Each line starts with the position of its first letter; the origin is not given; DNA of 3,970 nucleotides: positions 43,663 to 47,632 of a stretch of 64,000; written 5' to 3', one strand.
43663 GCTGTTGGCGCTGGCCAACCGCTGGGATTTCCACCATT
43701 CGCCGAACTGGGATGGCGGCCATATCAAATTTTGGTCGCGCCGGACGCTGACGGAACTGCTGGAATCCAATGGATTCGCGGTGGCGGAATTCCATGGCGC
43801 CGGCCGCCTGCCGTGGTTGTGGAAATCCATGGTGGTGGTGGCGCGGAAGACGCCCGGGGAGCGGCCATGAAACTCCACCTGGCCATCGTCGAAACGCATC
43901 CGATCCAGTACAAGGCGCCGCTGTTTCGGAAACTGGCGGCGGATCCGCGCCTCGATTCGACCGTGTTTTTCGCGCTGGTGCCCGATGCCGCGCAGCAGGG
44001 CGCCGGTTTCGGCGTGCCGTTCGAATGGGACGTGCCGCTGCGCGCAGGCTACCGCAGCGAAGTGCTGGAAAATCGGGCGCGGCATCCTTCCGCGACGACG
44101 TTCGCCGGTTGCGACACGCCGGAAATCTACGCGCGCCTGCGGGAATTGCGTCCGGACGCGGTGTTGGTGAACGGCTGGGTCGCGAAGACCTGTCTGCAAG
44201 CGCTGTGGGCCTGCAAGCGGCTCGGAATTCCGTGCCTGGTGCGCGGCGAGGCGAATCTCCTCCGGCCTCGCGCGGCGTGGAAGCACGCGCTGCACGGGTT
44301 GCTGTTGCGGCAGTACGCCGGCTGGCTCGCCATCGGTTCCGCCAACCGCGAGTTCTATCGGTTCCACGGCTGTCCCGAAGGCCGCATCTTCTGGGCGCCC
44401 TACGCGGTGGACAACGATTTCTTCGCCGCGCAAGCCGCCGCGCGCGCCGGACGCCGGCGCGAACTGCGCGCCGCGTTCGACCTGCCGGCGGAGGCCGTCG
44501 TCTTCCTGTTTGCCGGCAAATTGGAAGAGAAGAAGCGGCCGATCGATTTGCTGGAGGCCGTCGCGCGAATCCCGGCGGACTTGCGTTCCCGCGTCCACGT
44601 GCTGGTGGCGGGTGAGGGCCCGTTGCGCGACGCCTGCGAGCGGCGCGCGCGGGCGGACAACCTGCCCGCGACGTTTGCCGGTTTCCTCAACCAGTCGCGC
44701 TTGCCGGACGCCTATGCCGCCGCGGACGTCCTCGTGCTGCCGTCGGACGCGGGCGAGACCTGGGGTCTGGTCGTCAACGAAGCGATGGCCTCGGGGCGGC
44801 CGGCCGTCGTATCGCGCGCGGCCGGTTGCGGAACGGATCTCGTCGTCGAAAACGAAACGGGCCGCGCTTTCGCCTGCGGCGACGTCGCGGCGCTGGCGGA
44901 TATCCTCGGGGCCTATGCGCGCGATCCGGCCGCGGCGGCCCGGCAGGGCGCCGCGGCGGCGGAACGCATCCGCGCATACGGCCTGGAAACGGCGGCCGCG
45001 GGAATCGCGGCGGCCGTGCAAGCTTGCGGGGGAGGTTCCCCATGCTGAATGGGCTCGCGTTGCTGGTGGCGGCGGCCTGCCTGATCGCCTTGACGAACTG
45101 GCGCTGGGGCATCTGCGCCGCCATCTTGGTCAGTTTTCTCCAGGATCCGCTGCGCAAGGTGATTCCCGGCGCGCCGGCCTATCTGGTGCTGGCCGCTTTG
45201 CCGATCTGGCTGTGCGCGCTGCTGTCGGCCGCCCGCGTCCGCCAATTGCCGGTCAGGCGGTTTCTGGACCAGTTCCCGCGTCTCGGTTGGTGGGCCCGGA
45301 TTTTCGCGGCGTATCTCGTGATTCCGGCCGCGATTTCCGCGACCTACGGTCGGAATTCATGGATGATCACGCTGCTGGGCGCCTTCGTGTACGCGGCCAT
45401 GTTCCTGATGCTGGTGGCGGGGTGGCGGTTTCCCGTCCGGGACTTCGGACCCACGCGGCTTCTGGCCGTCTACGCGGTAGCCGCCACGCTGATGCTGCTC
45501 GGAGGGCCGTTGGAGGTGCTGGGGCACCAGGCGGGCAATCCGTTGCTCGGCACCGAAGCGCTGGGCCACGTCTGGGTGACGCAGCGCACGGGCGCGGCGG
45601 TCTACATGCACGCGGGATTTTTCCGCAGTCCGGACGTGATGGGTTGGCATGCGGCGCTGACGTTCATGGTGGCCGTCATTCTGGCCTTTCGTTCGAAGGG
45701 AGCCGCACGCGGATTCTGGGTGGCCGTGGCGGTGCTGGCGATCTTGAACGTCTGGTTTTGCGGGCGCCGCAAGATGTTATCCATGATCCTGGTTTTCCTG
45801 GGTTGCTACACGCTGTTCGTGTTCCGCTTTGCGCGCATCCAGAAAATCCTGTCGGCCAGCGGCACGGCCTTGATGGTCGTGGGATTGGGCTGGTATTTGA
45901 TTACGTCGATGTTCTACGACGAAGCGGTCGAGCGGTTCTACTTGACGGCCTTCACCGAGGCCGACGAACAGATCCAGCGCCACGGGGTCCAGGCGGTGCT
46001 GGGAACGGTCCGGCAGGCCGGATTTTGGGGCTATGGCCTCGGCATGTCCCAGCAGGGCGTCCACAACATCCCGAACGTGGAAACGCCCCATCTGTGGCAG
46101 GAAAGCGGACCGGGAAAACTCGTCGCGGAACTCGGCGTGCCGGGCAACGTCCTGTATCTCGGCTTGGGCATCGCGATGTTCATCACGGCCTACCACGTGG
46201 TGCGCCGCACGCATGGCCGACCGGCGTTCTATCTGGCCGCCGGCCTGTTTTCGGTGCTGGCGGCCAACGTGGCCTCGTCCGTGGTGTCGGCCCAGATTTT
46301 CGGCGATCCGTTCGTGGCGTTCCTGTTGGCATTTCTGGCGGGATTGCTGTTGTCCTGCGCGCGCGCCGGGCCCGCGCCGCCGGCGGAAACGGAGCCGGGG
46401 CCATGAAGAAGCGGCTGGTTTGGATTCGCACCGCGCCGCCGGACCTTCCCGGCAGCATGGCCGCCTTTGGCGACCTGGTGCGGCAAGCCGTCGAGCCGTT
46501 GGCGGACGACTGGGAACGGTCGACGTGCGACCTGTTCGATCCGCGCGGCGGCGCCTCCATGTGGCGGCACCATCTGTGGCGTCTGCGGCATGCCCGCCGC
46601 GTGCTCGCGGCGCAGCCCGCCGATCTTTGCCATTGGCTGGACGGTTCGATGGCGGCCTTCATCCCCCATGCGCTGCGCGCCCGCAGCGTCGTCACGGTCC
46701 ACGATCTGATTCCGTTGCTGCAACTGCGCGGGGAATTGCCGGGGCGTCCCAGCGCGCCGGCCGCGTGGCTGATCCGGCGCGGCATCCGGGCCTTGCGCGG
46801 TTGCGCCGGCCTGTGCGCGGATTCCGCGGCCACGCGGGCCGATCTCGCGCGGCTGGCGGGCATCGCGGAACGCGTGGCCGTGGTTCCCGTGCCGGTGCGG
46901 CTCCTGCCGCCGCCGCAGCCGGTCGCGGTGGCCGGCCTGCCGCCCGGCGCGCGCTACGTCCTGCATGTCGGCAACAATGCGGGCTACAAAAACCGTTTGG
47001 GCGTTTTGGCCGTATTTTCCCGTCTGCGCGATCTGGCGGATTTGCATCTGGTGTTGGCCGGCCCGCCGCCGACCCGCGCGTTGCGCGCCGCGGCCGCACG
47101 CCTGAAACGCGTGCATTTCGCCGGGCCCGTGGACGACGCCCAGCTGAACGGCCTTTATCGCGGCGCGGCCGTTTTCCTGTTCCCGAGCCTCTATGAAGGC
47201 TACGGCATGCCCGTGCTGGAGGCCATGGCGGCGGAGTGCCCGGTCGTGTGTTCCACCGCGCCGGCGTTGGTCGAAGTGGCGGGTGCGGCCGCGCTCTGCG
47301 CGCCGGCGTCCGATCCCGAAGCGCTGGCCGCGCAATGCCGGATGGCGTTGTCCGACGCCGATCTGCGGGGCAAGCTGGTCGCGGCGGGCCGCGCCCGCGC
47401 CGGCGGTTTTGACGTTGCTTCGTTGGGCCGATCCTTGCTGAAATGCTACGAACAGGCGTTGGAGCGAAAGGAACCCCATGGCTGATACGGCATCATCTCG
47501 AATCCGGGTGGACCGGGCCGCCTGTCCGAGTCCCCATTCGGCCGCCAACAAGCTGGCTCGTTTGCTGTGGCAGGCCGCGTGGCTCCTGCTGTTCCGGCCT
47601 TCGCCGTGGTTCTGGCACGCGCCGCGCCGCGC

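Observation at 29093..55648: ~26-kb, 22-gene polysaccharide operon with near-universal 4-8 nt start/stop overlaps and a mix of Wzy-dependent and ABC-dependent export parts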

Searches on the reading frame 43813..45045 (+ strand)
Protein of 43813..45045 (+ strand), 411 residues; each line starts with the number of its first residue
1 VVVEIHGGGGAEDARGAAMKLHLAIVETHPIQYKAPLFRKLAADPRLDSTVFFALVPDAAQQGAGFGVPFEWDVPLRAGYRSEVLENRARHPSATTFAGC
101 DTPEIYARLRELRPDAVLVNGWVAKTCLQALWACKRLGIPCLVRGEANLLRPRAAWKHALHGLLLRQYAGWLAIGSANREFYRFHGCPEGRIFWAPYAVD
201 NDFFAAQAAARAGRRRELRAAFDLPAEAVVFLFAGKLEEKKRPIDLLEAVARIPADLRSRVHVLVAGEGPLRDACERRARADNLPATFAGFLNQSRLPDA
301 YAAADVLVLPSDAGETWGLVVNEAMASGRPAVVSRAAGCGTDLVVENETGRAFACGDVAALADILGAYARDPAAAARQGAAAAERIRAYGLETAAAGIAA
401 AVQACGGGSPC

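Call 6: search_protein_families(library=pfam, proteins=[window:43813-45045:+], max_evalue=0.01)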
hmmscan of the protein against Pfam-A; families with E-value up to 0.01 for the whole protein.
window:43813-45045:+ (411 aa): 5 families
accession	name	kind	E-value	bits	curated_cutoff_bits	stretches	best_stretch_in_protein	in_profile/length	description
PF00534.26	Glycos_transf_1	-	2.2e-28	99.4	26.4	1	215-384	2-171/172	Glycosyl transferases group 1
PF13692.12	Glyco_trans_1_4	-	4.6e-25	89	27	1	230-366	3-137/142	Glycosyl transferases group 1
PF20706.3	GT4-conflict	-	1.5e-05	24.7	26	1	293-386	271-372/385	Family 4 Glycosyltransferase in conflict systems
PF13524.12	Glyco_trans_1_2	-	6.2e-05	23.4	25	1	247-388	6-131/144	Glycosyl transferase-like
PF13439.12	Glyco_transf_4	-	0.0045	17.5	28.5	0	102-202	61-169/170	Glycosyltransferase Family 4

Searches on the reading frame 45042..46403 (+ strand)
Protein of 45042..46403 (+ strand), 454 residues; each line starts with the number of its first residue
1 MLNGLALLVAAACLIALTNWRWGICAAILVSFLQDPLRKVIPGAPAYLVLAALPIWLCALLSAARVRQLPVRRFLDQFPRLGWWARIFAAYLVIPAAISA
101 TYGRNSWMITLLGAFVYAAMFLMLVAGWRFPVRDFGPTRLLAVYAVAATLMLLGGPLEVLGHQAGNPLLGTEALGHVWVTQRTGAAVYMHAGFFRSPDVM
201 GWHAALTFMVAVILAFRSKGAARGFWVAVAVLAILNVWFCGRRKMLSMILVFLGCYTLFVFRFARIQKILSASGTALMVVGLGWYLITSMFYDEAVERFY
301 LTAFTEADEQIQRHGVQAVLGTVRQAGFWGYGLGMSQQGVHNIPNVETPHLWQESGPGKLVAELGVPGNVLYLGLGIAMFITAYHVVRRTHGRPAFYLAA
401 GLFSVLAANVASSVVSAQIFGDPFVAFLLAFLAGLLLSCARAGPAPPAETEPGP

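Call 6: search_protein_families(library=pfam, proteins=[window:45042-46403:+], max_evalue=0.01)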
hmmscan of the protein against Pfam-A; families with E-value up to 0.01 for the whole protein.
window:45042-46403:+ (454 aa): 0 families

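Call 12: search_protein_families(library=ncbifam, proteins=[window:45042-46403:+], max_evalue=0.01)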
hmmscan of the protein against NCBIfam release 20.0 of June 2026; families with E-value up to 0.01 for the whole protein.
window:45042-46403:+ (454 aa): 0 families

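Call 14: search_protein_families(library=pfam, proteins=[window:45042-46403:+], max_evalue=10)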
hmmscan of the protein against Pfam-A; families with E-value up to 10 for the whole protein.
window:45042-46403:+ (454 aa): 1 family
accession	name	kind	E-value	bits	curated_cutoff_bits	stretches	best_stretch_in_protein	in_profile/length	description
PF08708.16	PriCT_1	-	0.086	12.9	21.1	1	100-118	9-27/67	Primase C terminal 1 (PriCT-1)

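Call 30: search_solved_structures(query=window:45042-46403:+, max_evalue=10)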
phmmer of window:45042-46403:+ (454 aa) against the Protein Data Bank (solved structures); distinct sequences matched with E-value up to 10: 1.
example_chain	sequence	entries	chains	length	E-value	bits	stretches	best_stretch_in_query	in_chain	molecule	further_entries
2ld7_B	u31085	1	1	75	0.49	12.4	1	31-91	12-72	Paired amphipathic helix protein Sin3a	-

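Call 31: find_homologous_proteins(query=window:45042-46403:+, max_evalue=0.001)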
Query window:45042-46403:+ (454 aa): 280 proteins with E <= 0.001 among 8000 candidates; the best 120 are listed.
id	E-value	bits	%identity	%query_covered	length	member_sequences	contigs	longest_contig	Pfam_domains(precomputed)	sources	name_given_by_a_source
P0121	2.9e-264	895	90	100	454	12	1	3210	-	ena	-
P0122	9.5e-260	880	88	100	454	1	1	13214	-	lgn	-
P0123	1.7e-257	873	87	97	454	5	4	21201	-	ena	-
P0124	2.7e-255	866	86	100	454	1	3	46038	-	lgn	-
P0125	1.3e-254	863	85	97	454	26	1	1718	-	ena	-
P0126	6.1e-254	861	86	100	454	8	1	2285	-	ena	-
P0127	1.4e-253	860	85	99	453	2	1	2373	-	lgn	-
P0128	3.2e-228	776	76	100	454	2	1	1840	-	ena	-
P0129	5.4e-226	769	77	96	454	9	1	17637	-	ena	-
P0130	2.1e-218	744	74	98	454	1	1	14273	-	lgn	-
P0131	1.2e-216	738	74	100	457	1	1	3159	-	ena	-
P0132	7.7e-214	729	72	100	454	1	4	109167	-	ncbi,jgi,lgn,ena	jgi:hypothetical protein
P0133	2.3e-211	721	74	97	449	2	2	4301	-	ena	-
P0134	2.7e-211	720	74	97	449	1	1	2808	-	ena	-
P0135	3.8e-206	703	71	100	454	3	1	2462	-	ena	-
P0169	1.5e-171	589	61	97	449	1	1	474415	-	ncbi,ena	-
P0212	8.9e-147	508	53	99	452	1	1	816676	-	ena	-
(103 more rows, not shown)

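Call 41: predict_structure(alignment_id=A1)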
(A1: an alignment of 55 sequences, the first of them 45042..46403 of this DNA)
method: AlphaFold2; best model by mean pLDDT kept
length: 454 residues; sequences in the alignment: 55
mean_pLDDT: 89.3   pTM: 0.90
mean pLDDT of the five models: 89.3, 88.8, 87.1, 86.8, 84.6
residues with pLDDT >= 90: 285; 70-90: 149; 50-70: 11; < 50: 9
segments of 3 or more residues with pLDDT < 50: 444-451
pLDDT, mean of each block of 10 residues (from residue 1): 91 97 96 91 79 94 95 95 97 95 92 92 97 86 97 95 89 84 88 93 97 94 97 96 90 92 79 86 92 89 83 85 90 83 81 73 93 96 95 90 96 78 91 96 51 48
secondary structure, 60 per line:
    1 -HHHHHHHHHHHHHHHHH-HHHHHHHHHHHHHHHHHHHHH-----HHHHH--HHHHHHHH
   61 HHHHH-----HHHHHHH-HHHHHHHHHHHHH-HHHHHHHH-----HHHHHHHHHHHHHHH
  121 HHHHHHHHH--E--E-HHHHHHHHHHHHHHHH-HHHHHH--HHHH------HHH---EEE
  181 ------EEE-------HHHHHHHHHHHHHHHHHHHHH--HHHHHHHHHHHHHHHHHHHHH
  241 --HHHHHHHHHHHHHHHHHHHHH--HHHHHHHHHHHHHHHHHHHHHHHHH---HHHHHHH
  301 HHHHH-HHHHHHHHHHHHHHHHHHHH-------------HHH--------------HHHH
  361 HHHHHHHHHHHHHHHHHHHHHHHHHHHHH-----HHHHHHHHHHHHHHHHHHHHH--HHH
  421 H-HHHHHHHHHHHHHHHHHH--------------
elements in order: H2-18 H20-40 H46-50 H53-65 H71-77 H79-91 H93-100 H106-129 H137-152 H154-159 H162-165 E178-180 E187-189 H197-217 H220-240 H243-263 H266-290 H294-305 H307-326 H357-389 H395-415 H418-421 H423-440

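Call 45: fold_search(model_id=the predicted structure, library=pdb)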
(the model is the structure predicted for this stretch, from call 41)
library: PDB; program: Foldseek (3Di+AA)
matches with E <= 10: 321; with E <= 0.001: 2
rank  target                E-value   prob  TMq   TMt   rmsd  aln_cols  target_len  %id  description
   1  7tpg_B                1.4e-05  1.00  0.53  0.58   8.3       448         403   15  Single-Particle Cryo-EM Structure of the WaaL O-antigen ligase in its ligand bound state (released 2022-04-06)
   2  8p1u_A                5.9e-05  1.00  0.40  0.46   9.3       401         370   15  Structure of divisome complex FtsWIQLB (released 2024-05-22)
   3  8bh1_A                2.2e-03  1.00  0.39  0.48   9.4       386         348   14  Core divisome complex FtsWIQBL from Pseudomonas aeruginosa (released 2023-04-19)
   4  8tj3_B                4.2e-03  1.00  0.40  0.50   8.4       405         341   14  Structural basis of peptidoglycan synthesis by E. coli RodA-PBP2 complex (released 2023-08-30)
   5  4av3_A                8.1e-02  0.16  0.15  0.11  23.5       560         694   12  Crystal structure of Thermotoga Maritima sodium pumping membrane integral pyrophosphatase with metal ions in active si (released 2012-08-08)
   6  6z16_A                8.4e-02  0.13  0.12  0.08  20.3       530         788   12  Structure of the Mrp antiporter complex (released 2020-08-12)
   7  6aei_A                1.0e-01  0.13  0.12  0.10  28.8       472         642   14  Cryo-EM structure of the receptor-activated TRPC5 ion channel (released 2019-08-07)
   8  5lzr_A                1.6e-01  0.08  0.11  0.08  26.1       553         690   13  Crystal structure of Thermotoga maritima sodium pumping membrane integral pyrophosphatase in complex with tungstate an (released 2016-12-14)
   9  6qxa_B                2.6e-01  0.13  0.16  0.11  26.7       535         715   11  Structure of membrane bound pyrophosphatase from Thermotoga maritima in complex with imidodiphosphate and N-[(2-amino- (released 2019-04-10)
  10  8b21_B                2.6e-01  0.11  0.14  0.11  23.6       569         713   11  Time-resolved structure of K+-dependent Na+-PPase from Thermotoga maritima 0-60-seconds post reaction initiation with  (released 2024-01-17)
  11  8if8_C                3.8e-01  0.30  0.24  0.19  18.2       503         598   10  Arabinosyltransferase AftA (released 2023-05-31)
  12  3hd6                  5.3e-01  0.10  0.15  0.16  22.6       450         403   14  Crystal Structure of the Human Rhesus Glycoprotein RhCG (released 2009-09-01)
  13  9fxl_B                5.3e-01  0.08  0.15  0.12  29.1       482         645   12  TRPC4 in complex with E-AzPico (released 2025-07-09)
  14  5osi_K                5.8e-01  0.12  0.12  0.16  18.8       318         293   10  Structure of retromer VPS29-VPS35C subunits complexed with RidL harpin loop (163-176) (released 2017-12-13)
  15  2x79                  6.5e-01  0.06  0.12  0.11  27.0       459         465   14  Inward facing conformation of Mhp1 (released 2010-05-05)
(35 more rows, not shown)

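Call 50: search_solved_structures(query=A1, max_evalue=10, show_alignments=1)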
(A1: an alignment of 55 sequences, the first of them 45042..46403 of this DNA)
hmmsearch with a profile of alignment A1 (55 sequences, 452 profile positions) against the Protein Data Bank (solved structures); distinct sequences matched with E-value up to 10: 2.
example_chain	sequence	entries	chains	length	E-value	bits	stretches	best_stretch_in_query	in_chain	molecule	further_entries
7ajq_F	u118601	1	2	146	0.44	12.5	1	300-342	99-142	Biopolymer transport protein ExbD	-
8pek_A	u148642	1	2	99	0.47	12.4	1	300-335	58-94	Biopolymer transport protein ExbD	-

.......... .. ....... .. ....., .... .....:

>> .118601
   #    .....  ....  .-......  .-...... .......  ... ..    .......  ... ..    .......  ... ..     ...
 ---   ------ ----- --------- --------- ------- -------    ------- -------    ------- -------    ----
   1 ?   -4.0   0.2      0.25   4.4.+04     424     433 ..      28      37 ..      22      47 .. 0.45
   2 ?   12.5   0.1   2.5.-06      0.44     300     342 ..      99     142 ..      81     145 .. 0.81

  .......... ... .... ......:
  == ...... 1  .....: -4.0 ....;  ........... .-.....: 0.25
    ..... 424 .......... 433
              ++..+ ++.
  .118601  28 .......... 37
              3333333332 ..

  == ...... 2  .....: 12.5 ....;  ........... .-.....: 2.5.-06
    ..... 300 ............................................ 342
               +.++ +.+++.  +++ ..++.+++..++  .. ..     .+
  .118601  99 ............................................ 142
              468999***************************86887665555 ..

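Call 58: find_encoding_contigs(protein=P0212, flank=10000, max_places=1)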
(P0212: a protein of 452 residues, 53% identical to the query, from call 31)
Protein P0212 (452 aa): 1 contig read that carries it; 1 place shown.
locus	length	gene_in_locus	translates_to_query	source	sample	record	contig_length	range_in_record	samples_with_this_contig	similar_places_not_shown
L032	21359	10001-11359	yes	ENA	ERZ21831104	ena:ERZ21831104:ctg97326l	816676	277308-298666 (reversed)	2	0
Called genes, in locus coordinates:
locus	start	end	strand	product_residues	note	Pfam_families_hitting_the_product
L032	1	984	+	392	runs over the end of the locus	PF04932:Wzy_C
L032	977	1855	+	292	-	PF01061:ABC2_membrane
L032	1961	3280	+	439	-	PF00005:ABC_tran, PF13304:AAA_21 (faint), PF14524:Wzt_C (weak)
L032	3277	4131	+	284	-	PF05050:Methyltransf_21 (weak)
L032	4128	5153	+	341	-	PF03254:XG_FTase (faint), PF05830:NodZ (faint)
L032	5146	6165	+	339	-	PF00535:Glycos_transf_2, PF10111:Glyco_tranf_2_2, PF13641:Glyco_tranf_2_3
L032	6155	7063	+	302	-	PF00535:Glycos_transf_2, PF10111:Glyco_tranf_2_2 (faint), PF13641:Glyco_tranf_2_3 (weak)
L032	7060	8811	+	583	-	PF13641:Glyco_tranf_2_3 (weak), PF00535:Glycos_transf_2 (weak), PF13489:Methyltransf_23, PF13847:Methyltransf_31 (weak), PF08241:Methyltransf_11, PF08242:Methyltransf_12, PF13649:Methyltransf_25, PF01209:Ubie_methyltran (weak)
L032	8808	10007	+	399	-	PF20706:GT4-conflict (weak), PF00534:Glycos_transf_1, PF13692:Glyco_trans_1_4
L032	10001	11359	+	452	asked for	-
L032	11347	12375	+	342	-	PF13439:Glyco_transf_4 (weak), PF20706:GT4-conflict, PF00534:Glycos_transf_1, PF13692:Glyco_trans_1_4, PF13524:Glyco_trans_1_2 (weak)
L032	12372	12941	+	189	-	PF00132:Hexapep (faint)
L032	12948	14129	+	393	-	PF20706:GT4-conflict (weak), PF00534:Glycos_transf_1, PF13692:Glyco_trans_1_4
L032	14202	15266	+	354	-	PF13439:Glyco_transf_4 (weak), PF13579:Glyco_trans_4_4, PF00534:Glycos_transf_1 (weak), PF13692:Glyco_trans_1_4 (weak)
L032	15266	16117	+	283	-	PF00535:Glycos_transf_2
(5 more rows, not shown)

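Call 59: find_encoding_contigs(protein=P0169, flank=10000, max_places=1)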
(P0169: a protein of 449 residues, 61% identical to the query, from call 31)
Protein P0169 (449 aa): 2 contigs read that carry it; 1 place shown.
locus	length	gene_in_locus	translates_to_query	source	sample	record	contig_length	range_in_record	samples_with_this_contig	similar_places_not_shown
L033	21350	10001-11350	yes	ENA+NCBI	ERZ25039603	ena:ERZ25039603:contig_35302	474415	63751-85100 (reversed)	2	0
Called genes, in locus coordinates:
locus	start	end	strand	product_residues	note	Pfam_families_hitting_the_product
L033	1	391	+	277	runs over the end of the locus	PF01370:Epimerase, PF16363:GDP_Man_Dehyd (faint)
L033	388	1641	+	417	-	-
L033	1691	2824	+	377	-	PF00535:Glycos_transf_2 (weak), PF02709:Glyco_transf_7C, PF10111:Glyco_tranf_2_2 (weak)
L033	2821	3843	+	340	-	-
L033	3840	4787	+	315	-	PF00535:Glycos_transf_2, PF13641:Glyco_tranf_2_3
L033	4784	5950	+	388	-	PF13439:Glyco_transf_4 (weak), PF20706:GT4-conflict (weak), PF00534:Glycos_transf_1, PF13692:Glyco_trans_1_4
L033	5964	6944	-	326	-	PF00535:Glycos_transf_2, PF10111:Glyco_tranf_2_2 (weak), PF13641:Glyco_tranf_2_3 (weak)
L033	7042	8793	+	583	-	PF13641:Glyco_tranf_2_3, PF00535:Glycos_transf_2, PF13489:Methyltransf_23, PF08241:Methyltransf_11, PF08242:Methyltransf_12 (weak), PF13649:Methyltransf_25, PF13847:Methyltransf_31 (weak)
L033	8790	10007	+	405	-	PF00534:Glycos_transf_1, PF20706:GT4-conflict (weak), PF13692:Glyco_trans_1_4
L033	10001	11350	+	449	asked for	-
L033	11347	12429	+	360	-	PF13439:Glyco_transf_4 (weak), PF20706:GT4-conflict, PF00534:Glycos_transf_1, PF13692:Glyco_trans_1_4, PF13524:Glyco_trans_1_2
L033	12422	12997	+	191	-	PF00132:Hexapep (faint)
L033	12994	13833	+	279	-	PF00535:Glycos_transf_2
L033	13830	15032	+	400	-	PF13439:Glyco_transf_4, PF13579:Glyco_trans_4_4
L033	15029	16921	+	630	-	PF00953:Glycos_transf_4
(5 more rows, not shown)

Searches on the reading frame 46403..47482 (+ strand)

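Call 6: search_protein_families(library=pfam, proteins=[window:46403-47482:+], max_evalue=0.01)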
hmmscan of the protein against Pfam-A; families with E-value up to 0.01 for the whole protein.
window:46403-47482:+ (360 aa): 6 families
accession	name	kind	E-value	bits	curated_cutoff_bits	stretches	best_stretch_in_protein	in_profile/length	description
PF13692.12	Glyco_trans_1_4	-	1.7e-25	90.4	27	1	184-318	2-142/142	Glycosyl transferases group 1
PF00534.26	Glycos_transf_1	-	2.2e-24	86.4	26.4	1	178-331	10-171/172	Glycosyl transferases group 1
PF13439.12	Glyco_transf_4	-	1.7e-09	38.3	28.5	1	49-165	49-166/170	Glycosyltransferase Family 4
PF13524.12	Glyco_trans_1_2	-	1.3e-08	35.3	25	1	206-332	7-128/144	Glycosyl transferase-like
PF20706.3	GT4-conflict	-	1.9e-07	30.9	26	1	182-286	196-313/385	Family 4 Glycosyltransferase in conflict systems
PF13579.12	Glyco_trans_4_4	-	1e-05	26.4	29.7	1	51-163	54-157/158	Glycosyl transferase 4-like domain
